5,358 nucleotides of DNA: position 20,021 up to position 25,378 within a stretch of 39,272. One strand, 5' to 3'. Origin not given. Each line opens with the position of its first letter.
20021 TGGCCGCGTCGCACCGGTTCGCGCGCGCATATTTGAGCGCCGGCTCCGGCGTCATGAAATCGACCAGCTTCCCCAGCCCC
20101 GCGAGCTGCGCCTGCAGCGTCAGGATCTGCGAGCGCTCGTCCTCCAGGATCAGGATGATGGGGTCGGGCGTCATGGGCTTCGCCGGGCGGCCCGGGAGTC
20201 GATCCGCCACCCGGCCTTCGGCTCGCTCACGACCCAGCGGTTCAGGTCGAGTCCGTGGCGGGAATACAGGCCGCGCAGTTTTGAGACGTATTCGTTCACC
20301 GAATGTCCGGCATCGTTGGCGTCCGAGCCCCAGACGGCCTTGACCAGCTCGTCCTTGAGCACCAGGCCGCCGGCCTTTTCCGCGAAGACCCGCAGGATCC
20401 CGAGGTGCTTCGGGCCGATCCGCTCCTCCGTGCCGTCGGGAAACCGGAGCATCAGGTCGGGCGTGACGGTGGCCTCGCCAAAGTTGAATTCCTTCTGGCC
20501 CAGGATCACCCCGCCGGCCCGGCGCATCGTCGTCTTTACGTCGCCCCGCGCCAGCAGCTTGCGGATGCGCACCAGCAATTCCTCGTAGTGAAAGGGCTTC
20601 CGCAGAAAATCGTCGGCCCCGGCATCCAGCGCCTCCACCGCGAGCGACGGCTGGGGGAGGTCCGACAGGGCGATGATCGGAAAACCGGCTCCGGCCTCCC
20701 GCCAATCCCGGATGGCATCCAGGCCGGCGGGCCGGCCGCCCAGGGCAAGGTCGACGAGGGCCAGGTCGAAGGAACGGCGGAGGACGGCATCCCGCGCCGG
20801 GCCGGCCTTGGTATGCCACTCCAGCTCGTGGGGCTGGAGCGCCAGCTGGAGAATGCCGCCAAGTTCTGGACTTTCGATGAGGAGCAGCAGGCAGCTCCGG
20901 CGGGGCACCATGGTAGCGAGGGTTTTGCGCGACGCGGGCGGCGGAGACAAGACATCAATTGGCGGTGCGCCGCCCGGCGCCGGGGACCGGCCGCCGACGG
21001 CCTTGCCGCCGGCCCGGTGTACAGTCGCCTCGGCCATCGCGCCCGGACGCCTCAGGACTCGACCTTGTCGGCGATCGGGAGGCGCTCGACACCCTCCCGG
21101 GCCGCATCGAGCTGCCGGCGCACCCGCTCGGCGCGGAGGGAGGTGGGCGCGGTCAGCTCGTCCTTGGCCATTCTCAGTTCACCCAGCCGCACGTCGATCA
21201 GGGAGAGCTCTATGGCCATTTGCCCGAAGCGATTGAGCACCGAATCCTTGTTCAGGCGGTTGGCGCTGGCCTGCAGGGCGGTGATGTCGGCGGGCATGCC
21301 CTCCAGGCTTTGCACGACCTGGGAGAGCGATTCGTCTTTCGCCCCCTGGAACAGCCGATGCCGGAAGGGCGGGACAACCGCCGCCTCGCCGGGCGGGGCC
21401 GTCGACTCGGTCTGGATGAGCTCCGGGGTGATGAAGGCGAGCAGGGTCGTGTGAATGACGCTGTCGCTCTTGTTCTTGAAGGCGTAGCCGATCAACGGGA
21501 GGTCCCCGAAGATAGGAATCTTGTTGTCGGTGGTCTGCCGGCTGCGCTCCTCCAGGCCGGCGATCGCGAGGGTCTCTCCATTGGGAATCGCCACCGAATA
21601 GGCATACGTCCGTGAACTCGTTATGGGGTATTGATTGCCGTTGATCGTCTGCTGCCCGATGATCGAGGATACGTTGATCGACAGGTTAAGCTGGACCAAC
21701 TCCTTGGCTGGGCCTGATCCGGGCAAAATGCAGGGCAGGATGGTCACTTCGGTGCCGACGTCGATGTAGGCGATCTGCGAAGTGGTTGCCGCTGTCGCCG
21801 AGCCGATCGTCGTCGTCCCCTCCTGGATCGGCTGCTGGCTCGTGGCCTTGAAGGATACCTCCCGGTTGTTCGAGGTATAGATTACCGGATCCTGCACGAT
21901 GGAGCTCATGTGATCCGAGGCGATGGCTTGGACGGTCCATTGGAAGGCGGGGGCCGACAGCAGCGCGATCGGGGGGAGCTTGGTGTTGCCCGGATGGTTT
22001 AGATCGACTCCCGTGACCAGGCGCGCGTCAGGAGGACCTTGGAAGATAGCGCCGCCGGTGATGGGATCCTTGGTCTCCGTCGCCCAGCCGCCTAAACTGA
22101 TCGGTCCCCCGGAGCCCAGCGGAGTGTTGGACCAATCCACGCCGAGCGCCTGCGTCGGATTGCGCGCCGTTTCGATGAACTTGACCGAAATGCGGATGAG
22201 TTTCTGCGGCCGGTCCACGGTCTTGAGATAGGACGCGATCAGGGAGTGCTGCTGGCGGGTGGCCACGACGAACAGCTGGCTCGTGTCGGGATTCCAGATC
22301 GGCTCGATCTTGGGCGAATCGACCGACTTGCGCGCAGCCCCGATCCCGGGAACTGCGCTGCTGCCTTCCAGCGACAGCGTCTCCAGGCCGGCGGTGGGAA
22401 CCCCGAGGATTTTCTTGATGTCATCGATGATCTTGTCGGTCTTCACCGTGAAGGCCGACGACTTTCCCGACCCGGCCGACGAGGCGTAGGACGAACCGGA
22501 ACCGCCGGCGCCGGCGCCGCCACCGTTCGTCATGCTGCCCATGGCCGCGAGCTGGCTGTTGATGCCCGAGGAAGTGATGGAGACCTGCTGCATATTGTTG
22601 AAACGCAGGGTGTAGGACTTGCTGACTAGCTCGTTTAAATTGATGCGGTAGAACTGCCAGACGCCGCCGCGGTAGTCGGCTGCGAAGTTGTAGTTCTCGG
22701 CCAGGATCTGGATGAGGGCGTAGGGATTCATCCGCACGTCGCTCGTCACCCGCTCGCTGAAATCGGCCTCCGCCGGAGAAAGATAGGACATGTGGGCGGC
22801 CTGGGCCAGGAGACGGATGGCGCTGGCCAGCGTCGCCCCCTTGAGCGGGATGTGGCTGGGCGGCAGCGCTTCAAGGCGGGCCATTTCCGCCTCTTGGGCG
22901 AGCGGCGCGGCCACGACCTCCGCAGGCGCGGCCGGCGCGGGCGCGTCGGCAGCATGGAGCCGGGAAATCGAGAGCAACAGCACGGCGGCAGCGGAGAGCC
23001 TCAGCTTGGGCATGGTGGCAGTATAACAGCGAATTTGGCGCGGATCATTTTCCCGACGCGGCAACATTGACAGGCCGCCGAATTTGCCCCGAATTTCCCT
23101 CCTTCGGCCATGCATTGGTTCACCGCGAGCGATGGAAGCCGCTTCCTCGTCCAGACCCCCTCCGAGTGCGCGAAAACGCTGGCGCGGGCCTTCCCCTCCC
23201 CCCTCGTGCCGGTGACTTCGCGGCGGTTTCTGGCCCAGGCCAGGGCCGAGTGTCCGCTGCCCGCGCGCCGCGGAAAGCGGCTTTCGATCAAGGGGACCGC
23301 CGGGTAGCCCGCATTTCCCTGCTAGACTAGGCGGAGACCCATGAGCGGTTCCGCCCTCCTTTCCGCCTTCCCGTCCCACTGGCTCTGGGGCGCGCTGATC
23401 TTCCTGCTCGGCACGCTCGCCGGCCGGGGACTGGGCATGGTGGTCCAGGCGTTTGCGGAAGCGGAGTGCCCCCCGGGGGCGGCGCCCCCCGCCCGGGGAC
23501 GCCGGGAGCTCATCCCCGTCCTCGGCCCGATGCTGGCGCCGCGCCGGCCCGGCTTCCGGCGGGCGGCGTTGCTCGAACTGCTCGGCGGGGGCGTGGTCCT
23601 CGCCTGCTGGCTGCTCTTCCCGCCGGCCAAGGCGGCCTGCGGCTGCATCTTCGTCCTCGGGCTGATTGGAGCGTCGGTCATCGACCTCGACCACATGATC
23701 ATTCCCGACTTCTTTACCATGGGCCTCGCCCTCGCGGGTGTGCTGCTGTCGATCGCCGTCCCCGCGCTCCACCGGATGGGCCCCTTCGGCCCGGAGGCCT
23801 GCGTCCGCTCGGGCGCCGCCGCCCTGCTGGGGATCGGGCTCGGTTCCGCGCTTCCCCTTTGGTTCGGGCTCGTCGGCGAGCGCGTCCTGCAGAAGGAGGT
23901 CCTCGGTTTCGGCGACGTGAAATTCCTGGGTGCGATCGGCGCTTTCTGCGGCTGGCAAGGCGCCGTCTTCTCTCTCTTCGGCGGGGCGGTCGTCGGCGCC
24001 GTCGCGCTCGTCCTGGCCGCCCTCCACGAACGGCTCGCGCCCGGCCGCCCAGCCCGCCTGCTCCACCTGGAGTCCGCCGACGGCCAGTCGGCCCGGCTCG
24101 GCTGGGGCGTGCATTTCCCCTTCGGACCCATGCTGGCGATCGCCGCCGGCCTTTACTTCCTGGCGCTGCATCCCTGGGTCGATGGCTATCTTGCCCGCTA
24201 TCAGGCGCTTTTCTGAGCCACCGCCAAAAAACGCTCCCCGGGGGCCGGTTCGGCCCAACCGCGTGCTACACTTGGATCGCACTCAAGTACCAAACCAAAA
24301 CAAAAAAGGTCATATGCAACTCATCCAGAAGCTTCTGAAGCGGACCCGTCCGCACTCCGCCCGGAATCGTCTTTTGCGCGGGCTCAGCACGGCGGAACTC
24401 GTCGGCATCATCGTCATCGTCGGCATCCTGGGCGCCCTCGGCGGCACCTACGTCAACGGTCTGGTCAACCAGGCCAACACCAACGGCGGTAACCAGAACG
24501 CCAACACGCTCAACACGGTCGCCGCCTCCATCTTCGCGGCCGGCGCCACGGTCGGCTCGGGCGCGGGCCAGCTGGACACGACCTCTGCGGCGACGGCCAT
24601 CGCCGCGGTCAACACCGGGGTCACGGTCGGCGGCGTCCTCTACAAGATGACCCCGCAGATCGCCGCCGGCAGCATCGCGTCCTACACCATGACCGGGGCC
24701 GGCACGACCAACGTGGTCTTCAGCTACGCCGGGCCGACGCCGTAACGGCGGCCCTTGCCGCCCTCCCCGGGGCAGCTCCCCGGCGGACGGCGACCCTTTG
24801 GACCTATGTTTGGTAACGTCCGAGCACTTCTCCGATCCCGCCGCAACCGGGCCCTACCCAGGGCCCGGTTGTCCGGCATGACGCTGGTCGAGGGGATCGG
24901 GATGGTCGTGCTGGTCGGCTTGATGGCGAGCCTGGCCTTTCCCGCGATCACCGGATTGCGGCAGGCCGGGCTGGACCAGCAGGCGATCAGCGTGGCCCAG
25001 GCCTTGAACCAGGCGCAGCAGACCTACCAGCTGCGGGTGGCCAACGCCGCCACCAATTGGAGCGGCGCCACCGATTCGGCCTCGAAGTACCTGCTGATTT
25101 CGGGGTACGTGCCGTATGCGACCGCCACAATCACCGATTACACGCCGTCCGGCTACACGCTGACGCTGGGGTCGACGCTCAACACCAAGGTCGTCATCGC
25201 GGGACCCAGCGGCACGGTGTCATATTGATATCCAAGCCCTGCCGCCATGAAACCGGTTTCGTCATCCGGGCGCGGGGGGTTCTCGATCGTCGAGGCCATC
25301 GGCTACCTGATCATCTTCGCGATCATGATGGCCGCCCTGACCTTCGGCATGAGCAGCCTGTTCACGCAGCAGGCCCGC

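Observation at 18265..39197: Self-contained type IV filament locus mixing T2SS, T4aP and T4bP characters, with its own signalling module and a giant secreted protein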

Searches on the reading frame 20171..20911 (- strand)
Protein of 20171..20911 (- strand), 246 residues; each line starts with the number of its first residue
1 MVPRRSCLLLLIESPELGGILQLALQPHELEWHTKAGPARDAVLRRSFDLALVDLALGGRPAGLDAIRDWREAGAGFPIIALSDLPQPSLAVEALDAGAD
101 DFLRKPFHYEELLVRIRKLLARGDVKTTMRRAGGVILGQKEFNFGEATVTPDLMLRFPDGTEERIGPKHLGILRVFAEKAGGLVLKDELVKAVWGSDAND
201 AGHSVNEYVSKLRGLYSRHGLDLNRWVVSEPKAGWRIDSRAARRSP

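Call 7: search_protein_families(library=pfam, proteins=[window:20171-20911:-], max_evalue=0.1)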
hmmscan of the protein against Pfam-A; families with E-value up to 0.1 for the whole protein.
window:20171-20911:- (246 aa): 2 families
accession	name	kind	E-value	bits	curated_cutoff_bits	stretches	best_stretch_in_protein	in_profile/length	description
PF00072.30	Response_reg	-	6.8e-12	46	30.2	1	31-116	26-110/111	Response regulator receiver domain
PF00486.34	Trans_reg_C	-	4e-07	30.4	26.2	1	161-214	2-55/77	Transcriptional regulatory protein, C terminal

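Call 9: search_protein_families(library=ncbifam, proteins=[window:20171-20911:-], max_evalue=0.1)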
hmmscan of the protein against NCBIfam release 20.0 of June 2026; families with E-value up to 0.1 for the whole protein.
window:20171-20911:- (246 aa): 69 families (the best 25 are shown)
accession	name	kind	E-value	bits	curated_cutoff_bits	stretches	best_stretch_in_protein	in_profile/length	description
NF041733.1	resp_reg_CseB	equivalog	4.4e-18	65.5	350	1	39-213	36-208/228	two-component system response regulator CseB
NF007820.0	PRK10529.1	equivalog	2.5e-17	63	325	1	46-215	44-202/225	two-component system response regulator KdpE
NF040689.1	MtrAB_MtrA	equivalog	7.8e-17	61.3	300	1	21-214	14-196/219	MtrAB system response regulator MtrA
NF041734.1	resp_reg_RppA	equivalog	1.6e-16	60.4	250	1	9-220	4-212/229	two-component system response regulator RppA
NF007663.1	PRK10336.1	equivalog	3.6e-15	56.3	345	1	28-213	25-198/219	quorum sensing response regulator transcription factor QseB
TIGR02154.1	PhoB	equivalog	5.9e-15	55.2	296.2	1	32-221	31-211/226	phosphate regulon transcriptional regulator PhoB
NF007005.1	PRK09468.1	equivalog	1.1e-14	54.5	331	1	42-216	42-211/237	osmolarity response regulator transcription factor OmpR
NF007346.1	PRK09836.1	equivalog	5.8e-14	52.4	420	1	46-214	43-200/227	copper/silver response regulator transcription factor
NF053854.1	RespRegPhoBBctds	equivalog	8.8e-14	51.4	270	1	16-214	9-205/225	two-component system response regulator PhoB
NF051850.1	RespRegRprY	equivalog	9.1e-14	51.4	370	1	39-216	40-208/234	response regulator transcription factor RprY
NF008078.0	PRK10816.1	equivalog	2.1e-13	50.3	336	1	43-123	40-119/223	two-component system response regulator PhoP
NF045944.1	ResRegRpaBCyano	equivalog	3.9e-13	49.3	330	1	44-214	38-205/229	response regulator transcription factor RpaB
NF000402.1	vanR-B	exception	5.3e-13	48.9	480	1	44-214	43-199/219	vancomycin resistance response regulator transcription factor VanR-B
NF012023.0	PRK15479.1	equivalog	8.3e-13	48.4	337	1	8-213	3-197/224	transcriptional regulator TctD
NF040534.1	resp_reg_YycF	equivalog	2e-12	46.9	340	1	37-214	34-205/231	response regulator YycF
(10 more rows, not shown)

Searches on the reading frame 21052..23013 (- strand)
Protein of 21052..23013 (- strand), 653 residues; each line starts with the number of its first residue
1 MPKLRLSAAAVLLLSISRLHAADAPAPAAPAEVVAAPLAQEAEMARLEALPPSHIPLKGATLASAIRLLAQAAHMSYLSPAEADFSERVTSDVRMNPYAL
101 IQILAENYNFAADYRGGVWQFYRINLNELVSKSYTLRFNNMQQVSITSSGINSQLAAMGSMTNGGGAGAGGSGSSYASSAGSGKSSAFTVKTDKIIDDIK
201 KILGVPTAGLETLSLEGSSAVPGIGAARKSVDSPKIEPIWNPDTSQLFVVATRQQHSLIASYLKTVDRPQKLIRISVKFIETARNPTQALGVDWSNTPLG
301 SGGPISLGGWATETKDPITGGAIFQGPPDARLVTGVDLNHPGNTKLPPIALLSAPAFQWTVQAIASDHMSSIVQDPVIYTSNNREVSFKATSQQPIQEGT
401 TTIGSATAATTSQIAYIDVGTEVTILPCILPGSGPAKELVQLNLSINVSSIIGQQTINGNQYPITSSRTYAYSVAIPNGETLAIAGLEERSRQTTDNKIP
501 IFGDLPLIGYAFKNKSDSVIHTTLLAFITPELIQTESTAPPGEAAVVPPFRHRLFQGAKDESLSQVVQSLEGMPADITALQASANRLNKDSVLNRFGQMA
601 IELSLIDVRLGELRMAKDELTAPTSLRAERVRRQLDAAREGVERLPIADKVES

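Call 6: search_protein_families(library=pfam, proteins=[window:21052-23013:-], max_evalue=0.1)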
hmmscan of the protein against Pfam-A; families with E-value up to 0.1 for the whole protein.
window:21052-23013:- (653 aa): 2 families
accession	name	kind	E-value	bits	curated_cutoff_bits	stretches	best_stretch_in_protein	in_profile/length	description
PF00263.26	Secretin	-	4.8e-33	114.6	27.5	1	364-533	2-168/169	Bacterial type II and III secretion system protein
PF03958.22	Secretin_N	-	0.012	16.2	28.2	1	229-271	26-68/69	Bacterial type II/III secretion system short domain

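Call 8: search_protein_families(library=ncbifam, proteins=[window:21052-23013:-], max_evalue=0.1)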
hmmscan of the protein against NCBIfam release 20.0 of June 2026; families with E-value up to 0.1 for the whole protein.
window:21052-23013:- (653 aa): 9 families
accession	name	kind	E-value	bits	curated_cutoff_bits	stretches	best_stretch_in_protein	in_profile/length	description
TIGR02517.1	type_II_gspD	equivalog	6.7e-34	117.3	351.35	1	158-538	272-595/600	type II secretion system secretin GspD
TIGR02515.1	IV_pilus_PilQ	subfamily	2e-26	93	284.35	1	232-533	131-427/428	type IV pilus secretin PilQ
TIGR02516.1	type_III_yscC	equivalog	1.7e-25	89.5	238.45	1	230-534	195-462/463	type III secretion system outer membrane ring subunit SctC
NF042912.1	Amuc_1098_fam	equivalog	7e-23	80.6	750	2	456-534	719-797/805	Amuc_1098 family type IV pilus outer membrane protein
TIGR02519.1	pilus_MshL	equivalog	2.7e-20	72.6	250.2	1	239-533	2-290/290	pilus (MSHA type) biogenesis protein MshL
NF010083.0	PRK13568.1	equivalog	4.4e-16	58.7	554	1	360-534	255-418/419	DNA uptake porin HofQ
NF011873.0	PRK15346.1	equivalog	2.2e-13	49.8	524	2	413-525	377-486/499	EscC/YscC/HrcC family type III secretion system outer membrane ring protein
NF007851.2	PRK10560.1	exception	2.2e-10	39.9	598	1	366-536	253-412/412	DNA uptake porin HofQ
TIGR02520.1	pilus_B_mal_scr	equivalog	7.1e-06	24.8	287.65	1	362-530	344-511/513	PilN family type IVB pilus formation outer membrane protein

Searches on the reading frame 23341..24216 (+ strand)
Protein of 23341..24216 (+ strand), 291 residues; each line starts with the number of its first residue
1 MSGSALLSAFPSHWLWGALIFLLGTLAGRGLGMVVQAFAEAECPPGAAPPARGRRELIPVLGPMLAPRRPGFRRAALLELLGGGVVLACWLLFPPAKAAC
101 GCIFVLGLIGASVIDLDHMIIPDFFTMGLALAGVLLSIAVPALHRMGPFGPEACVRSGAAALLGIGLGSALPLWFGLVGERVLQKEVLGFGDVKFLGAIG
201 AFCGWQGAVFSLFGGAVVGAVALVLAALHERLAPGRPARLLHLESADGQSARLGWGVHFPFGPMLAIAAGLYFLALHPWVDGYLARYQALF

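Call 6: search_protein_families(library=pfam, proteins=[window:23341-24216:+], max_evalue=0.1)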
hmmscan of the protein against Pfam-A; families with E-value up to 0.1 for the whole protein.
window:23341-24216:+ (291 aa): 1 family
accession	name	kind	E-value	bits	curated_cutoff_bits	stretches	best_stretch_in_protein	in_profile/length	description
PF01478.23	Peptidase_A24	-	6.2e-15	56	26.5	1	102-223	1-103/104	Type IV leader peptidase family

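Call 8: search_protein_families(library=ncbifam, proteins=[window:23341-24216:+], max_evalue=0.1)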
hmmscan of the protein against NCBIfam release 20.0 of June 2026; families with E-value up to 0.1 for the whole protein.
window:23341-24216:+ (291 aa): 0 families

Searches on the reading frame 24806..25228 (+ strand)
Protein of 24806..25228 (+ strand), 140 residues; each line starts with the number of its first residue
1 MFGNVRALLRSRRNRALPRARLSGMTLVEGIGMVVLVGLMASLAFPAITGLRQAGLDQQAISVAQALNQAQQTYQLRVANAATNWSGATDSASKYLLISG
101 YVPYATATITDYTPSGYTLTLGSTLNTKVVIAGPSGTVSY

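Call 6: search_protein_families(library=pfam, proteins=[window:24806-25228:+], max_evalue=0.1)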
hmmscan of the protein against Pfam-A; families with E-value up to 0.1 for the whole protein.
window:24806-25228:+ (140 aa): 1 family
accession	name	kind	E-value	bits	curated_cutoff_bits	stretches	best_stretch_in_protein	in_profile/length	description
PF23923.1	DUF7262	-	0.055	14.4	27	1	19-81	2-67/132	Family of unknown function (DUF7262)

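Call 8: search_protein_families(library=ncbifam, proteins=[window:24806-25228:+], max_evalue=0.1)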
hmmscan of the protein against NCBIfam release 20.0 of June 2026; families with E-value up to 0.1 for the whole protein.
window:24806-25228:+ (140 aa): 4 families
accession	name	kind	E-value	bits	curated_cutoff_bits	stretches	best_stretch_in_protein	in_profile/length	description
TIGR01710.1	typeII_sec_gspG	equivalog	3.6e-05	23.8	88.85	1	24-87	2-65/134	type II secretion system major pseudopilin GspG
TIGR01708.2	typeII_sec_gspH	equivalog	0.0062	16.5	80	1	23-76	2-56/169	type II secretion system minor pseudopilin GspH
NF041775.1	typeIV_PilA_Myxo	equivalog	0.025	14.6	400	1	15-74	5-62/214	type IV pilin protein PilA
NF041013.1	T4P_ComGE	equivalog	0.034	14.3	49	1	22-78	3-60/83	competence type IV pilus minor pilin ComGE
